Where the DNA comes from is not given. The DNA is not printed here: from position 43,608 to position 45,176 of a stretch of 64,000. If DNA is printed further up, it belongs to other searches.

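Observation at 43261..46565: Candidate undescribed two-gene system: double pseudo-AAA+ protein plus membrane caspase-TPR protein between hslVU and hrcA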

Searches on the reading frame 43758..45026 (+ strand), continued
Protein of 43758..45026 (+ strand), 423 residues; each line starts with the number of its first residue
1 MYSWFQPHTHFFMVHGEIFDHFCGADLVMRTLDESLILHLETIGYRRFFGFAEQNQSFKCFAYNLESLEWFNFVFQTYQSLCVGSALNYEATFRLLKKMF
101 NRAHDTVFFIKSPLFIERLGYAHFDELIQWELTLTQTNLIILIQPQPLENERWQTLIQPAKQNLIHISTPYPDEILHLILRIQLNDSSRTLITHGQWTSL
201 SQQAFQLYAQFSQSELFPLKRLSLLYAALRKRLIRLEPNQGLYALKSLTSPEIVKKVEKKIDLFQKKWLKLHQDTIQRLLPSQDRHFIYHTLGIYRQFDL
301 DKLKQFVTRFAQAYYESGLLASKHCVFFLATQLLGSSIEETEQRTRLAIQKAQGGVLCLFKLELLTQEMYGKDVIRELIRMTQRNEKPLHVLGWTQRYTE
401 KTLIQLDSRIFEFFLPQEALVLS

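Call 33: search_solved_structures(query=A1, max_evalue=1, show_alignments=2)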
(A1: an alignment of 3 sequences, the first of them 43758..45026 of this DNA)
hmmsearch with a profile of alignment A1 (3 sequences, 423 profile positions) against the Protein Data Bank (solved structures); distinct sequences matched with E-value up to 1: 2.
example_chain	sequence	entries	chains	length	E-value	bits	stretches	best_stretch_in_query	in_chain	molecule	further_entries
3zuh_A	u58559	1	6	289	0.029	16.6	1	323-393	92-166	PROTEIN CBBX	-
3syk_A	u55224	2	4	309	0.032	16.4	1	324-393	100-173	Protein CbbX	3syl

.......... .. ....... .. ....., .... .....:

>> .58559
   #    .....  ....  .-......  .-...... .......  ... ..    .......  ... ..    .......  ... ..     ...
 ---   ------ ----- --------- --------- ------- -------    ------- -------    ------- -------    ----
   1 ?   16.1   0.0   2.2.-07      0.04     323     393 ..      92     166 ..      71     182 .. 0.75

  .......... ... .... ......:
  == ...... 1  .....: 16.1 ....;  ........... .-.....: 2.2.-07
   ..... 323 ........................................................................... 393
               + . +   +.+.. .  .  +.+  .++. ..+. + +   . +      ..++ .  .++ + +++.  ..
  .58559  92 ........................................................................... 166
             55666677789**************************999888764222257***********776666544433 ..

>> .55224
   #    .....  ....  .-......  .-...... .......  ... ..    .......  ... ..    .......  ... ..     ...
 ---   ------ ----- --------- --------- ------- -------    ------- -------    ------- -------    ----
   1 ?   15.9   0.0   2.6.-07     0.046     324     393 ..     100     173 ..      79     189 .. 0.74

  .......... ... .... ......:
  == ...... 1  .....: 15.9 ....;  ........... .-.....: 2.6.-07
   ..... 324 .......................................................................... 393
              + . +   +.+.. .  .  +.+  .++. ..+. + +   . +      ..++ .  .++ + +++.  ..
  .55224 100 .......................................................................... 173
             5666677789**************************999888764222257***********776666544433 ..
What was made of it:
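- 44613..45026 (+): Gene 1 second module (residues ~286-423): a CbbX/SpoVK-type AAA+ alpha/beta core. Walker A is replaced by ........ and Walker B by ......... The chain ends before the lid. The Arg of the SRF motif (R409) is retained. PDB CbbX 3zuh/3syl E 0.03 (call 33).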

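Call 36: predict_structure(alignment_id=A2)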
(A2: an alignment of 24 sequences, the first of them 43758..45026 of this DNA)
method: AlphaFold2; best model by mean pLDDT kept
length: 423 residues; sequences in the alignment: 24
mean_pLDDT: 79.4   pTM: 0.77
mean pLDDT of the five models: 79.4, 77.7, 77.6, 76.4, 75.9
residues with pLDDT >= 90: 151; 70-90: 167; 50-70: 55; < 50: 50
segments of 3 or more residues with pLDDT < 50: 74-79, 189-194, 286-294, 397-423
pLDDT, mean of each block of 10 residues (from residue 1): 83 93 92 95 94 90 89 50 76 93 93 93 93 89 92 80 88 90 70 57 85 74 65 64 88 87 87 87 57 57 88 89 90 95 93 87 85 86 64 52 40 33 26
secondary structure, 60 per line:
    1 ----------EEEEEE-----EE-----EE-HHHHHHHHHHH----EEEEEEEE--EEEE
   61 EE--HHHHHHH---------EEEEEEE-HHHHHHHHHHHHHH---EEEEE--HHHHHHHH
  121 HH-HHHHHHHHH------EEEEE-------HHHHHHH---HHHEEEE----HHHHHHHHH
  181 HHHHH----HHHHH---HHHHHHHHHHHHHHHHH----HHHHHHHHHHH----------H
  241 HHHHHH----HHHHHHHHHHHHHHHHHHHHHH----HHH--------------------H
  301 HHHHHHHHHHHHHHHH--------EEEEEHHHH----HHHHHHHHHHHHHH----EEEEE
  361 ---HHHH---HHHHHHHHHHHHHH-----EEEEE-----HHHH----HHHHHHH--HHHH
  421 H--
elements in order: E11-16 H32-42 E47-54 E57-62 H65-71 E81-87 H89-102 E106-110 H113-122 H124-132 E139-143 H151-157 E164-167 H172-185 H190-194 H198-214 H219-229 H240-246 H251-272 H300-316 E325-329 H330-333 H338-351 E356-360 H364-367 H371-384 E390-394 H400-403 H408-414 H417-421
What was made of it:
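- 43758..45029 (+): Gene 1: a 423-aa cytoplasmic protein made of two AAA+-like modules without nucleotide-binding motifs. AF2 model pLDDT 79.4, pTM 0.77 (call 36).
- The C-terminal 27 residues of gene 1 are modelled with pLDDT below 50 (call 36).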

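Call 39: fold_search(model_id=the predicted structure, library=pdb)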
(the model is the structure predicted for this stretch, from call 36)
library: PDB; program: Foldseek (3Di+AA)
matches with E <= 10: 1222; with E <= 0.001: 174
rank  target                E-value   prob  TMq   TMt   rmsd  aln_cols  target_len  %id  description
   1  7swl_C                1.8e-07  1.00  0.25  0.21  14.9       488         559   11  CryoEM structure of the N-terminal-deleted Rix7 AAA-ATPase (released 2022-03-02)
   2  7swl_A                2.9e-07  1.00  0.25  0.22  15.6       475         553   12  CryoEM structure of the N-terminal-deleted Rix7 AAA-ATPase (released 2022-03-02)
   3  7swl_D                1.1e-06  1.00  0.28  0.23  14.6       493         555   11  CryoEM structure of the N-terminal-deleted Rix7 AAA-ATPase (released 2022-03-02)
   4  7t0v_B                1.3e-06  1.00  0.27  0.22  14.3       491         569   11  CryoEM structure of the crosslinked Rix7 AAA-ATPase (released 2022-03-02)
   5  7swl_B                1.5e-06  1.00  0.24  0.21  14.7       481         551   11  CryoEM structure of the N-terminal-deleted Rix7 AAA-ATPase (released 2022-03-02)
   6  6mat_E                1.5e-06  1.00  0.24  0.20  16.8       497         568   13  Cryo-EM structure of the essential ribosome assembly AAA-ATPase Rix7 (released 2019-02-06)
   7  5c1a_A                1.6e-06  1.00  0.28  0.18  15.8       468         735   12  p97-N750D/R753D/M757D/Q760D in complex with ATP-gamma-S (released 2016-01-13)
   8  7t3i_A                1.6e-06  1.00  0.28  0.23  15.2       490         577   11  CryoEM structure of the Rix7 D2 Walker B mutant (released 2022-03-02)
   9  6mat_A                1.7e-06  1.00  0.25  0.19  16.4       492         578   12  Cryo-EM structure of the essential ribosome assembly AAA-ATPase Rix7 (released 2019-02-06)
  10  7lmz_E                1.8e-06  1.00  0.24  0.16  14.8       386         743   13  Cryo-EM structure of human p97 in complex with Npl4/Ufd1 and Ub6 (Class 1) (released 2021-09-15)
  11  7t0v_C                1.9e-06  1.00  0.27  0.23  14.2       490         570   11  CryoEM structure of the crosslinked Rix7 AAA-ATPase (released 2022-03-02)
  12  6omb_B                2.1e-06  1.00  0.31  0.26  12.6       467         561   12  Cdc48 Hexamer (Subunits A to E) with substrate bound to the central pore (released 2019-07-17)
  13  9yrc_D                2.6e-06  1.00  0.27  0.22  14.4       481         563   14  p97Ufd1-Npl4 complex processing poly-ubiquitinated substrate in the presence of ATP (released 2026-03-25)
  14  9bjj_E                2.9e-06  1.00  0.27  0.23  15.8       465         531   12  Cryo-EM structure of NVL bound the the MM017 inhibitor (released 2026-01-21)
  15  9yrc_B                3.3e-06  1.00  0.29  0.23  15.4       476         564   13  p97Ufd1-Npl4 complex processing poly-ubiquitinated substrate in the presence of ATP (released 2026-03-25)
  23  3syk_A                4.3e-06  1.00  0.31  0.43   4.9       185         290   16  Crystal structure of the AAA+ protein CbbX, selenomethionine structure (released 2011-11-09)
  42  3syk_B                1.2e-05  1.00  0.29  0.42   5.0       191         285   16  Crystal structure of the AAA+ protein CbbX, selenomethionine structure (released 2011-11-09)
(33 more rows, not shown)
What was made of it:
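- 43758..45029 (+): Foldseek top hits are Rix7, p97/Cdc48, NVL and NSF over 470-490 alignment columns (E 2e-7) and CbbX 3syk (E 4e-6) (call 39).
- On AAA+ ATPase, CbbX/SpoVK/EccA subfamily (gene 1): The full model matches Rix7, p97, NSF and CbbX (call 39).
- Closest known: CbbX / SpoVK / EccA subfamily of classic-clade AAA+ ATPases. Same: Foldseek matches CbbX 3syk at E 4e-6 (call 39).
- Closest known: Type II. Same: These are the best whole-protein structural matches, aligned across both modules (call 39).
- Checked: The AlphaFold model (pLDDT 79, pTM 0.77; call 36) matches double-ring AAA+ proteins over 470-490 alignment columns, and CbbX (call 39).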

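Call 52: find_encoding_contigs(protein=P0129, flank=7000, max_places=2)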
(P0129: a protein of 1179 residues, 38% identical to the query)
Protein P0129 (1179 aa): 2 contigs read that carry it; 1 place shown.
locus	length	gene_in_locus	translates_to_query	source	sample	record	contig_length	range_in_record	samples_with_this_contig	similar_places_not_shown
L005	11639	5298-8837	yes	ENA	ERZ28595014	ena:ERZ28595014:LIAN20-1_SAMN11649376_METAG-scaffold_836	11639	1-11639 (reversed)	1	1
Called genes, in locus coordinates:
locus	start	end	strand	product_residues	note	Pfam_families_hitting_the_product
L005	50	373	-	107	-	-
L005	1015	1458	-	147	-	-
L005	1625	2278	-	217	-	-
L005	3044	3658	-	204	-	PF13353:Fer4_12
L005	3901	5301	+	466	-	PF27974:Ninein_long_CC (faint)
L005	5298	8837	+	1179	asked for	PF05673:DUF815 (faint), PF13521:AAA_28 (faint), PF01078:Mg_chelatase (faint), PF00004:AAA, PF00004:AAA, PF17866:AAA_lid_6, PF00004:AAA, PF17866:AAA_lid_6, +12 more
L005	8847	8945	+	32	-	-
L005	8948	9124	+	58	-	-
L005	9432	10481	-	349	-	-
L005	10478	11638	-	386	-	?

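Call 53: find_encoding_contigs(protein=P0149, flank=7000, max_places=2)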
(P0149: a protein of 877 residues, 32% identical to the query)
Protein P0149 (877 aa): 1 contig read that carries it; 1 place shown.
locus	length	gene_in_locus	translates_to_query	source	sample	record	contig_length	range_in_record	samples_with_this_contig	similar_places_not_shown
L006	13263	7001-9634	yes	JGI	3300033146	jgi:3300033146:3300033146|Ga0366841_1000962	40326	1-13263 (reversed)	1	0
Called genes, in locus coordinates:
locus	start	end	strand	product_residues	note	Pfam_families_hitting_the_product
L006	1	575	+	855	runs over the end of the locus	-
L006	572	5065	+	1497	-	PF09823:DUF2357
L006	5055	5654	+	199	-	PF13353:Fer4_12, PF04055:Radical_SAM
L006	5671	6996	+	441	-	-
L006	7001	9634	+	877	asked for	PF13401:AAA_22 (faint), PF13238:AAA_18 (faint), PF00158:Sigma54_activat (faint), PF05496:RuvB_N (faint), PF20720:nSTAND3 (faint), PF00004:AAA, PF00004:AAA, PF17866:AAA_lid_6, +4 more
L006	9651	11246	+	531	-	PF00012:HSP70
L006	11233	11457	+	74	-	-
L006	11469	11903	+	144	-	-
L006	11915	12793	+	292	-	-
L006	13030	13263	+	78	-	?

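Call 54: find_encoding_contigs(protein=P0136, flank=7000, max_places=2)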
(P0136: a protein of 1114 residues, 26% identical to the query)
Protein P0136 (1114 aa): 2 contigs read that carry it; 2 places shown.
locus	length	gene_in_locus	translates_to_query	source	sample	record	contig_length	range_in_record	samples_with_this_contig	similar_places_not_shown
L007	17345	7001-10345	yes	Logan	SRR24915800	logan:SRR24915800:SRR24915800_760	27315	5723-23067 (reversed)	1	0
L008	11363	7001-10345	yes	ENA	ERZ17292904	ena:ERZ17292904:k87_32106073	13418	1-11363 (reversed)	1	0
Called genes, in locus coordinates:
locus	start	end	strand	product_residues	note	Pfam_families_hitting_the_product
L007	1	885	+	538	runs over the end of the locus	PF00012:HSP70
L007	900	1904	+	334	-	-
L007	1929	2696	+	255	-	-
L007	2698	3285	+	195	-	PF13353:Fer4_12, PF04055:Radical_SAM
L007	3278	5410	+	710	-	PF02493:MORN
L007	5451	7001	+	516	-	-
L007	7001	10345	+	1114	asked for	PF13401:AAA_22 (faint), PF05496:RuvB_N (faint), PF00004:AAA, PF17866:AAA_lid_6, PF00004:AAA, PF17866:AAA_lid_6, PF00089:Trypsin, PF13365:Trypsin_2, +10 more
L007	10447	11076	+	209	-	-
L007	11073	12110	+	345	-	-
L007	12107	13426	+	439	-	PF02534:T4SS-DNA_transf, PF01935:DUF87 (weak), PF10412:TrwB_AAD_bind, PF12696:TraG-D_C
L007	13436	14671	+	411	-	-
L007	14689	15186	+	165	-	-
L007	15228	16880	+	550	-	-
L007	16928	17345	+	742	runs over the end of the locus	PF19789:DUF6273, PF25390:WD40_RLD, PF13540:RCC1_2 (weak)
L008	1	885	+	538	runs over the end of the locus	PF00012:HSP70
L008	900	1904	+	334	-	-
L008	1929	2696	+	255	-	-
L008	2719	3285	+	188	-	PF13353:Fer4_12, PF04055:Radical_SAM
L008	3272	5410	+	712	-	PF02493:MORN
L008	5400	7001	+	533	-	-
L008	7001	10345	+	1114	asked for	PF13401:AAA_22 (faint), PF05496:RuvB_N (faint), PF00004:AAA, PF17866:AAA_lid_6, PF00004:AAA, PF17866:AAA_lid_6, PF00089:Trypsin, PF13365:Trypsin_2, +10 more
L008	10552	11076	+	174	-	-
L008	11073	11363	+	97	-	?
